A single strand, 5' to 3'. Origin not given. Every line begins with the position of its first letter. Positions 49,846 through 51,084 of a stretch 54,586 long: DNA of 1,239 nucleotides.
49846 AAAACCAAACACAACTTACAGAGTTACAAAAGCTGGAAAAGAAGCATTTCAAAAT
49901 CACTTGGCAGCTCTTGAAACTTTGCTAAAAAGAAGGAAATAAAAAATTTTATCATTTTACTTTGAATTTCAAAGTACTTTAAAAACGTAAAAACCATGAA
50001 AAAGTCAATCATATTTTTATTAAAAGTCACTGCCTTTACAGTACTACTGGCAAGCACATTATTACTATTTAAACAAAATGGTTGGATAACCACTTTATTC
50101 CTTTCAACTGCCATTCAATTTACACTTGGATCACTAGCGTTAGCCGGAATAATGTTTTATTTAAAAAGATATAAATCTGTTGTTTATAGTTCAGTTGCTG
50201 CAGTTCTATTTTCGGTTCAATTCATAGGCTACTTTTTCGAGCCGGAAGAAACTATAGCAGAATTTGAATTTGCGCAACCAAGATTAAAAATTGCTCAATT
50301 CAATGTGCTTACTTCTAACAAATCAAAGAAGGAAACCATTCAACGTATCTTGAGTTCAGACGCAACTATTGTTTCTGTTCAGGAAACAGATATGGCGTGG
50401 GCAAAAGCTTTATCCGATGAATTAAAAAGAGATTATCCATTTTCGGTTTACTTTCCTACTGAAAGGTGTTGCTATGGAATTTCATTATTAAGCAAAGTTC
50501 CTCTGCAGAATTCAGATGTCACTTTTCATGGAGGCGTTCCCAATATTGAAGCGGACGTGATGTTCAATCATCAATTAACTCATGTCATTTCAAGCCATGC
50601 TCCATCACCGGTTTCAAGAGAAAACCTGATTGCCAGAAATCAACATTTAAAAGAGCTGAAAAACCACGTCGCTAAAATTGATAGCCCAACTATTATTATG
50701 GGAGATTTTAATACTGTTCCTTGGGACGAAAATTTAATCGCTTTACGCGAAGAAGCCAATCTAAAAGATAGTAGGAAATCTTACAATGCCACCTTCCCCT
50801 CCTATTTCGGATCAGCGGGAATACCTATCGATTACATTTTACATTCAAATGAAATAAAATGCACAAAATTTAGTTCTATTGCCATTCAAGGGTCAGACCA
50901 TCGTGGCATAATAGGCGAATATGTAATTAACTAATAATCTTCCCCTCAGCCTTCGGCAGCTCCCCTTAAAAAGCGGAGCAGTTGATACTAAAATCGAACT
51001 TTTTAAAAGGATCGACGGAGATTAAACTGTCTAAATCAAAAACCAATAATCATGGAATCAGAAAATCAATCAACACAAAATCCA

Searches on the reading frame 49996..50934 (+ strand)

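Call 97: search_protein_families(library=pfam, proteins=[window:49996-50934:+], max_evalue=0.0001)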
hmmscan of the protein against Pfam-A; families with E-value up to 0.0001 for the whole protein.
window:49996-50934:+ (312 aa): 1 family
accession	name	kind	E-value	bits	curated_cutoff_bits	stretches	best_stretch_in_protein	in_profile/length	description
PF03372.29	Exo_endo_phos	-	6.3e-21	75.5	24.5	1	100-302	1-225/225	Endonuclease/Exonuclease/phosphatase family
